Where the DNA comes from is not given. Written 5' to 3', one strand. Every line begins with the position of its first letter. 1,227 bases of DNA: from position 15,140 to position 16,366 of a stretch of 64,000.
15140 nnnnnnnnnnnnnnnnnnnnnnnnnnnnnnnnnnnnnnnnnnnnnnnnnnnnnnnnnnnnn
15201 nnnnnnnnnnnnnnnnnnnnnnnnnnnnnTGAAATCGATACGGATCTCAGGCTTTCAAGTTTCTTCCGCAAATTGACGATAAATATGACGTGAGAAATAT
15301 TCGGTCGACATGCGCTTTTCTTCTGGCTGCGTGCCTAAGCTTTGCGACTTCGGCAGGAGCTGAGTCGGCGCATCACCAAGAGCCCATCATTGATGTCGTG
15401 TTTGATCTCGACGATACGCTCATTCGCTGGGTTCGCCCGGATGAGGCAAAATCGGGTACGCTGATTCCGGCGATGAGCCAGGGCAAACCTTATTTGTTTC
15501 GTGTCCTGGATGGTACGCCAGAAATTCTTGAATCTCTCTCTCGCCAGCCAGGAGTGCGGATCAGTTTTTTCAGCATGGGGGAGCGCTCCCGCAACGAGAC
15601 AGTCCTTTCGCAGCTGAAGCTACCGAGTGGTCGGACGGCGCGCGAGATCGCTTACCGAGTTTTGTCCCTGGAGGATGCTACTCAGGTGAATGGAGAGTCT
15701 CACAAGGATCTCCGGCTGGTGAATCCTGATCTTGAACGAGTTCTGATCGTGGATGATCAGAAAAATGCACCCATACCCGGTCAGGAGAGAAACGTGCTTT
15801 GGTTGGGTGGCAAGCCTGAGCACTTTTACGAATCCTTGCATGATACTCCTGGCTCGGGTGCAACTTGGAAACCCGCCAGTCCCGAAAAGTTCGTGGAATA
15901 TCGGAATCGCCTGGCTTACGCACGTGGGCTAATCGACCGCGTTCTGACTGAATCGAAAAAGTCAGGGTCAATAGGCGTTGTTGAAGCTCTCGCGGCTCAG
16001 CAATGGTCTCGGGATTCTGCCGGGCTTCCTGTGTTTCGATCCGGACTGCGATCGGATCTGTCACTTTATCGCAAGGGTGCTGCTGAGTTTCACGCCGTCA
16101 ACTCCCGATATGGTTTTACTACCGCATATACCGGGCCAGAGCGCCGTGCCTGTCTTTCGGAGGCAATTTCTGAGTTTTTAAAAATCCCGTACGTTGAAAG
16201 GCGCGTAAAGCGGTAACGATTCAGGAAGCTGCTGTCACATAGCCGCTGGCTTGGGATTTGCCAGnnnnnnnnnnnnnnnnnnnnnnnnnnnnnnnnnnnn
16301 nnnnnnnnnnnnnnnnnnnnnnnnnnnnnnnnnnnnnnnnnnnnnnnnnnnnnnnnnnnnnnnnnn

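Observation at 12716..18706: Effector-like island: four consecutive signal-peptide proteins, two with eukaryote-type enzymatic domains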

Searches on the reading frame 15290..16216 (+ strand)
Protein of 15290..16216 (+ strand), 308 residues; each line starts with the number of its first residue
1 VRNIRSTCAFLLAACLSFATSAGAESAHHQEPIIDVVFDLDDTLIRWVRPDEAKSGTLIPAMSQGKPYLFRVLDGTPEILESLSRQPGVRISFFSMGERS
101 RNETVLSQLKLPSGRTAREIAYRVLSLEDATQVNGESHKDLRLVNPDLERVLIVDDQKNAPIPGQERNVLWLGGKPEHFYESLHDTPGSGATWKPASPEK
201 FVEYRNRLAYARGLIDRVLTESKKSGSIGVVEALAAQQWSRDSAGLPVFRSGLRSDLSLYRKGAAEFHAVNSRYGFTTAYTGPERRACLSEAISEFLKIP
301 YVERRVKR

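Call 3: search_protein_families(library=pfam, proteins=[window:15290-16216:+], max_evalue=0.1)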
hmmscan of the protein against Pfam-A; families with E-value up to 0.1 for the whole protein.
window:15290-16216:+ (308 aa): 1 family
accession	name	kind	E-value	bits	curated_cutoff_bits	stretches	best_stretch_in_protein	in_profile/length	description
PF03031.24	NIF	-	3.7e-11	43.4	21.8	1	36-160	3-120/160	NLI interacting factor-like phosphatase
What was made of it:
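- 15290..16216 (+): Gene B, 308 aa: exported NIF (FCP/SCP-type) HAD phosphatase. Signal peptide 1-24; NIF domain residues 36-160; D39-x-D41-x-T, S92-S95, K139 and D156-D157. Pfam NIF E 3.7e-11, 43 bits against a cut-off of 21.8 (call 3).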

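Call 4: search_protein_families(library=ncbifam, proteins=[window:15290-16216:+], max_evalue=0.1)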
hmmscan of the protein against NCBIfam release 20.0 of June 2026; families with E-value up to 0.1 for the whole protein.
window:15290-16216:+ (308 aa): 1 family
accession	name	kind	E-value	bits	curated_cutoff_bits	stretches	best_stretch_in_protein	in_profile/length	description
TIGR02251.1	HIF-SF_euk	subfamily_domain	1.1e-06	28.5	139.15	1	36-160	4-125/168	dullard-like phosphatase domain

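Call 7: search_solved_structures(query=window:15290-16216:+, max_evalue=1, show_alignments=1)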
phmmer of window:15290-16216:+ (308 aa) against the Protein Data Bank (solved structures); distinct sequences matched with E-value up to 1: 0.

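Call 19: find_homologous_proteins(query=window:15290-16216:+, max_evalue=0.001)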
Query window:15290-16216:+ (308 aa): 13 proteins with E <= 0.001 among 3637 candidates.
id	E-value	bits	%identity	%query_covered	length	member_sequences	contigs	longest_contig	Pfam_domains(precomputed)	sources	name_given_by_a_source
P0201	5.2e-202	687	100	100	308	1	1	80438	PF03031.25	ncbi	ncbi:MAG: NIF family HAD-type phosphatase [Bdellovibrionia bacterium]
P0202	5.0e-169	579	85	100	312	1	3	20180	PF03031.25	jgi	jgi:hypothetical protein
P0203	1.2e-146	506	78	97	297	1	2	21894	PF03031.25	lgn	-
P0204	1.3e-60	223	49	80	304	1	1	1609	PF03031.25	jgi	jgi:hypothetical protein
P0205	1.7e-60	223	48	81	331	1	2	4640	PF03031.25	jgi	jgi:hypothetical protein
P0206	1.4e-50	190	41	95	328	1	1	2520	-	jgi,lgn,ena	-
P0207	1.3e-45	174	49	60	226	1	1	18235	PF03031.25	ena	-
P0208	2.3e-42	163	41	88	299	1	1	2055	-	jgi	-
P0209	4.3e-41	159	39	82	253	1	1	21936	PF03031.25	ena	-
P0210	7.7e-32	129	37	90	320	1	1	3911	-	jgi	jgi:hypothetical protein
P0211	2.0e-18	85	34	77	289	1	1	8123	PF03031.25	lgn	-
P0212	3.0e-17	81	35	67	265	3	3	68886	PF03031.25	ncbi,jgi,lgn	jgi:hypothetical protein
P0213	4.1e-9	54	39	44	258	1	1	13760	PF03031.25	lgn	-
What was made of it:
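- Closest known: FCP1/SCP1. Different: It belongs to a very small bacterial clade (13 hits; call 19).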

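Call 20: find_encoding_contigs(protein=P0202, flank=10000, max_places=2)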
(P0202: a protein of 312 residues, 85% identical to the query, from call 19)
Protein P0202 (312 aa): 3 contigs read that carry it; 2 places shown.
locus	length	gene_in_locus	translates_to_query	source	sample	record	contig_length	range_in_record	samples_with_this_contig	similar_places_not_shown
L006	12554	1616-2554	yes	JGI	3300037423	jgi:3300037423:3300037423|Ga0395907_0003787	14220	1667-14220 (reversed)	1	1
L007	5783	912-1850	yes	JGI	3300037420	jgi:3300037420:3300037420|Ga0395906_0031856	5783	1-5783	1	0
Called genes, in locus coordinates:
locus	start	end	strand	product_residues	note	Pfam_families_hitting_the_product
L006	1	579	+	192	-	PF00575:S1, PF21710:Spt6_S1 (faint), PF23459:S1_RRP5 (weak), PF24685:OB_RRP5_4th (faint), PF00575:S1, PF23459:S1_RRP5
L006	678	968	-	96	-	-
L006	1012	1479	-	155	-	PF01980:TrmO_N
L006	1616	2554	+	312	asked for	PF03031:NIF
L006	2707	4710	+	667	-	PF08376:NIT, PF00015:MCPsignal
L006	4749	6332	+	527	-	PF16683:TGase_elicitor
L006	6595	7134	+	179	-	-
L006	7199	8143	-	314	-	PF00126:HTH_1, PF03466:LysR_substrate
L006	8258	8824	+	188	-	PF00578:AhpC-TSA, PF08534:Redoxin, PF02630:SCO1-SenC (faint), PF10417:1-cysPrx_C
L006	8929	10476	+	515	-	PF13192:Thioredoxin_3, PF01946:Thi4 (faint), PF00890:FAD_binding_2 (faint), PF01134:GIDA (faint), PF07992:Pyr_redox_2, PF12831:FAD_oxidored (weak), PF13738:Pyr_redox_3, PF00070:Pyr_redox, +2 more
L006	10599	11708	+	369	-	PF00574:CLP_protease (weak), PF25145:NfeD1b_N (weak), PF01343:Peptidase_S49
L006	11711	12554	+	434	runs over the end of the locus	PF01029:NusB, PF01189:Methyltr_RsmB-F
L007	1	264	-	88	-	?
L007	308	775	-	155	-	PF01980:TrmO_N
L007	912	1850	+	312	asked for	PF03031:NIF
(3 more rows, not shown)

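Call 21: find_encoding_contigs(protein=P0203, flank=10000, max_places=2)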
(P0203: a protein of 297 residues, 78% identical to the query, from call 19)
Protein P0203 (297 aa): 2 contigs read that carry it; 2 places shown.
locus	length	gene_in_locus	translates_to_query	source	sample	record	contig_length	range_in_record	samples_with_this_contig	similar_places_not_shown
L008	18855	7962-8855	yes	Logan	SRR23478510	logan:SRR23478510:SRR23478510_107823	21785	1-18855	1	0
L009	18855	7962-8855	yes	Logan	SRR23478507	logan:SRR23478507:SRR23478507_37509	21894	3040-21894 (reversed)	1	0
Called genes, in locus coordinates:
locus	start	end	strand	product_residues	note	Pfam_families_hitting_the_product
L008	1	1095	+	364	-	?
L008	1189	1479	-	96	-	-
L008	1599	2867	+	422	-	PF05977:MFS_3, PF07690:MFS_1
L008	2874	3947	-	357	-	PF02547:Queuosine_synth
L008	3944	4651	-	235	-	PF00106:adh_short, PF01370:Epimerase (faint), PF08659:KR, PF13561:adh_short_C2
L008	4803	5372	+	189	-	PF13560:HTH_31, PF01381:HTH_3, PF12844:HTH_19, PF13443:HTH_26, PF05899:Cupin_3 (weak), PF07883:Cupin_2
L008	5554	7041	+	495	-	PF16683:TGase_elicitor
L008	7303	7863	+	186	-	-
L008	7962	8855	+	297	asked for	PF03031:NIF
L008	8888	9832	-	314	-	PF00126:HTH_1, PF03466:LysR_substrate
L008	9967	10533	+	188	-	PF00578:AhpC-TSA, PF08534:Redoxin, PF02630:SCO1-SenC (faint), PF10417:1-cysPrx_C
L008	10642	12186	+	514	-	PF13192:Thioredoxin_3 (weak), PF01946:Thi4 (faint), PF00890:FAD_binding_2 (faint), PF01134:GIDA (faint), PF07992:Pyr_redox_2, PF12831:FAD_oxidored (weak), PF13738:Pyr_redox_3, PF00070:Pyr_redox, +2 more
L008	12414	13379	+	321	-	PF25145:NfeD1b_N (weak), PF00574:CLP_protease (weak), PF01343:Peptidase_S49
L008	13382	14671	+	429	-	PF01029:NusB, PF01189:Methyltr_RsmB-F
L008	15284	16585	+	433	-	PF13354:Beta-lactamase2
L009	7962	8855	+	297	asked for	PF03031:NIF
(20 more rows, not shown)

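Call 65: search_protein_families(library=pfam, proteins=[L006:2707-4710:+], max_evalue=0.01)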
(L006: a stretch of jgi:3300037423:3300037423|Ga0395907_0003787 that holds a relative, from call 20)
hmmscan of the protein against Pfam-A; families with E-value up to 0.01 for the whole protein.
L006:2707-4710:+ (667 aa): 2 families
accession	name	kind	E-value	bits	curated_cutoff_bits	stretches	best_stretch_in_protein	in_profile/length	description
PF00015.26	MCPsignal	-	2.6e-34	119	34.6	1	394-591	4-172/172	Methyl-accepting chemotaxis protein (MCP) signalling domain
PF08376.15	NIT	-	3e-18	67.5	24.9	1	55-273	2-228/239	Nitrate and nitrite sensing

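Call 80: search_solved_structures(query=A6, max_evalue=1, show_alignments=2)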
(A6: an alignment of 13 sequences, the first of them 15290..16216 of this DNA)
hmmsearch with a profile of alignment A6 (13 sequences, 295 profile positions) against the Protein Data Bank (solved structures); distinct sequences matched with E-value up to 1: 17.
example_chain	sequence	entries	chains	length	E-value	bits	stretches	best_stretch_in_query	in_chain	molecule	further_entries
3pgl_A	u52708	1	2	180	3e-05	26.4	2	25-80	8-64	Carboxy-terminal domain RNA polymerase II polypeptide A small phosphatase 1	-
1t9z_A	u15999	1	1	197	3.5e-05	26.2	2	24-80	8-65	Carboxy-terminal domain RNA polymerase II polypeptide A small phosphatase 1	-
1ta0_A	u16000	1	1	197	3.8e-05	26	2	24-80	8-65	Carboxy-terminal domain RNA polymerase II polypeptide A small phosphatase 1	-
3l0b_A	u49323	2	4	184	0.00038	22.7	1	24-80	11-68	Carboxy-terminal domain RNA polymerase II polypeptide A small phosphatase 1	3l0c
4ygy_A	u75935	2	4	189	0.00045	22.5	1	133-159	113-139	Carboxy-terminal domain RNA polymerase II polypeptide A small phosphatase 1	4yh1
2ghq_A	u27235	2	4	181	0.00045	22.5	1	133-159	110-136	Carboxy-terminal domain RNA polymerase II polypeptide A small phosphatase 1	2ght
6du2_A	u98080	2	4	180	0.00051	22.3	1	133-159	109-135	carboxy-terminal domain RNA polymerase II polypeptide A small phosphatase 1 isoform X2 | Carboxy-terminal domain RNA polymerase II polypeptide A small phosphata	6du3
3l0y_A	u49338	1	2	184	0.0011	21.2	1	133-159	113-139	Carboxy-terminal domain RNA polymerase II polypeptide A small phosphatase 1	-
2hhl_A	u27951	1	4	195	0.0012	21.2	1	133-161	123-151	CTD small phosphatase-like protein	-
2q5e_A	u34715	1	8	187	0.0038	19.5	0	24-72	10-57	Carboxy-terminal domain RNA polymerase II polypeptide A small phosphatase 2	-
4qqf_D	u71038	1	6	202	0.029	16.6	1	131-159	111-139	Mitochondrial import inner membrane translocase subunit TIM50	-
3qle_A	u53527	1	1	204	0.03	16.5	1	131-159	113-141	Tim50p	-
3ef0_A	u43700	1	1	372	0.052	15.7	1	27-158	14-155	RNA polymerase II subunit A C-terminal domain phosphatase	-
3ef1_A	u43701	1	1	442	0.054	15.7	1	24-158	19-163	RNA polymerase II subunit A C-terminal domain phosphatase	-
4xpz_A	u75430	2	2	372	0.11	14.7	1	27-158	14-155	RNA polymerase II subunit A C-terminal domain phosphatase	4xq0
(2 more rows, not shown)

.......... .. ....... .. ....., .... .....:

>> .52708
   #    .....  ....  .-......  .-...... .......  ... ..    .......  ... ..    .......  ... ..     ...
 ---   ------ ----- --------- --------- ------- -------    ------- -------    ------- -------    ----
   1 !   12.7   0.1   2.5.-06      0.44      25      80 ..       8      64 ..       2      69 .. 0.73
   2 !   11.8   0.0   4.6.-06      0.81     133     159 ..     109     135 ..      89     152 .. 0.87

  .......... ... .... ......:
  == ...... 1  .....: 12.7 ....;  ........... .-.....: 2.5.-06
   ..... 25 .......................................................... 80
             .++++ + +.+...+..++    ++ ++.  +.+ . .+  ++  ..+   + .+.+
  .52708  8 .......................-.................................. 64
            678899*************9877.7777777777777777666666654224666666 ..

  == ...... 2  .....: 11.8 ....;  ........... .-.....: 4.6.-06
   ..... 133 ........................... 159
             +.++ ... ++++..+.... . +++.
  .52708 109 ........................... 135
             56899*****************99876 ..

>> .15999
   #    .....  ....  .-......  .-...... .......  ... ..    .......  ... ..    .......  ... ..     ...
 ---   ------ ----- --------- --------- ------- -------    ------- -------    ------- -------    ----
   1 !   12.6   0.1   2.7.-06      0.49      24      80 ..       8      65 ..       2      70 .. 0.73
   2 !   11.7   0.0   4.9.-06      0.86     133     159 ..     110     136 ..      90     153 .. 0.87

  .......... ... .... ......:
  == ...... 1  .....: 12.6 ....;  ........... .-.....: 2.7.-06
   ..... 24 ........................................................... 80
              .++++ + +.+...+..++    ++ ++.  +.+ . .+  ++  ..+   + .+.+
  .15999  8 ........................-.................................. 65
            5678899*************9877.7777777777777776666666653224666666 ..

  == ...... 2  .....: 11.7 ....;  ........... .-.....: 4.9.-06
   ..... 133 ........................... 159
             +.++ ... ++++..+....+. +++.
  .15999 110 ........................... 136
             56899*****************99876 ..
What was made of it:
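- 15290..16216 (+): The family profile hits SCP1, TIM50 and FCP1 structures, E 3e-5 to 0.05 (call 80).
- On NIF / FCP-SCP HAD phosphatases (PF03031): The family profile hits SCP1 at E 3e-5 (call 80).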

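Call 85: find_encoding_contigs(protein=P0209, flank=7000, max_places=1)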
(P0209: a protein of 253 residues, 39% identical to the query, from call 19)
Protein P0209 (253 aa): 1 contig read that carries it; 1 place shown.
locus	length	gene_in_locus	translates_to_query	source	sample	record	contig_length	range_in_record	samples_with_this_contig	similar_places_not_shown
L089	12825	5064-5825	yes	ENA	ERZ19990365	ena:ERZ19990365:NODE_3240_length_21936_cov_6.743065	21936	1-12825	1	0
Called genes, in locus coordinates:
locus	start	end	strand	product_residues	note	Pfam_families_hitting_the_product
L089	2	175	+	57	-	?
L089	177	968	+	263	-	PF06182:ABC2_membrane_6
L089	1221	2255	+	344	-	PF13614:AAA_31, PF01656:CbiA, PF06564:CBP_BcsQ, PF09140:MipZ (faint)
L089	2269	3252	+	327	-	PF02195:ParB_N, PF17762:HTH_ParB (weak)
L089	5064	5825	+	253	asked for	PF03031:NIF (weak)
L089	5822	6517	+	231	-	-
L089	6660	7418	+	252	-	-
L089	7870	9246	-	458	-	PF05697:Trigger_N, PF00254:FKBP_C, PF05698:Trigger_C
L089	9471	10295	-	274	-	PF01416:PseudoU_synth_1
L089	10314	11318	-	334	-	-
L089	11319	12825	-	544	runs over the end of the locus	-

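Call 86: find_encoding_contigs(protein=P0212, flank=7000, max_places=1)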
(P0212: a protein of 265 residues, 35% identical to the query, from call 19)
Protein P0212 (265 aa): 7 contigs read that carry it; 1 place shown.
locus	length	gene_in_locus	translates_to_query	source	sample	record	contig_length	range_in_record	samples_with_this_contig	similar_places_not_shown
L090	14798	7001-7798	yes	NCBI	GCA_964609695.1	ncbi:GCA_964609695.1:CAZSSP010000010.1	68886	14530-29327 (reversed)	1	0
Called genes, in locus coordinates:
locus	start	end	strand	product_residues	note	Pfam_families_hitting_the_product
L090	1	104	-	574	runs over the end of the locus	PF02163:Peptidase_M50, PF00595:PDZ (faint), PF13180:PDZ_2, PF17820:PDZ_6 (weak)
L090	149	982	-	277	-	PF01148:CTP_transf_1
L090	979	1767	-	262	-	PF01255:Prenyltransf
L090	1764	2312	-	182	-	PF01765:RRF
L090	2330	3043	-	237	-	PF00696:AA_kinase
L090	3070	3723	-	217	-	PF00889:EF_TS, PF25025:EF-Ts_N (weak)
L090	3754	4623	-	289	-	PF00318:Ribosomal_S2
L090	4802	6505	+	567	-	PF01541:GIY-YIG, PF27096:UvrC_M, PF02151:UVR, PF22920:UvrC_RNaseH, PF08459:UvrC_RNaseH_dom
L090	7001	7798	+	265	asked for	PF03031:NIF (weak)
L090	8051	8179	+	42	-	-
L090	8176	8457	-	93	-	-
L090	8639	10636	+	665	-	PF02784:Orn_Arg_deC_N, PF17810:Arg_decarb_HB, PF17944:Arg_decarbox_C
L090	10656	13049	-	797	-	-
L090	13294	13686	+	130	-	-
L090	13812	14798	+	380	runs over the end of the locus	PF03372:Exo_endo_phos (weak)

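Call 87: find_encoding_contigs(protein=P0207, flank=7000, max_places=1)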
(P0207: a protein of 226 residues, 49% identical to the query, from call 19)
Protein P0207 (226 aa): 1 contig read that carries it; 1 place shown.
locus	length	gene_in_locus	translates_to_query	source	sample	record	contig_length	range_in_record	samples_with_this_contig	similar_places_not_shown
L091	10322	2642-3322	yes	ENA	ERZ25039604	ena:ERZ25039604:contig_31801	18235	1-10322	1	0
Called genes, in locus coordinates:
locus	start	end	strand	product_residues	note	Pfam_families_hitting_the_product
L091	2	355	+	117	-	?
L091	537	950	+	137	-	-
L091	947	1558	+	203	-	PF13614:AAA_31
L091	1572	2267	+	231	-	PF02195:ParB_N, PF17762:HTH_ParB (weak)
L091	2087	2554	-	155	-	-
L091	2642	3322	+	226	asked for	PF03031:NIF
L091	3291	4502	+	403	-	-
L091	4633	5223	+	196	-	-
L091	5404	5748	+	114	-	-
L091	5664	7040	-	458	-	PF05697:Trigger_N, PF00254:FKBP_C, PF05698:Trigger_C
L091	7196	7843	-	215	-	PF01416:PseudoU_synth_1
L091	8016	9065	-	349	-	-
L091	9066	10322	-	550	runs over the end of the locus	-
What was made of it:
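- B is independent of C. Distant B homologues are not near a transglutaminase (calls 85-87).
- Tried and rejected: Distant B homologues are not near a transglutaminase (calls 85-87).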

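Call 91: find_encoding_contigs(protein=P0201, flank=10000, max_places=2)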
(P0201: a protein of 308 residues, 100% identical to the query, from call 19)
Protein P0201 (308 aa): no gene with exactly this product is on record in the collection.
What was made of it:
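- Tried and rejected: The source contig's own gene calls are not on record (call 91).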
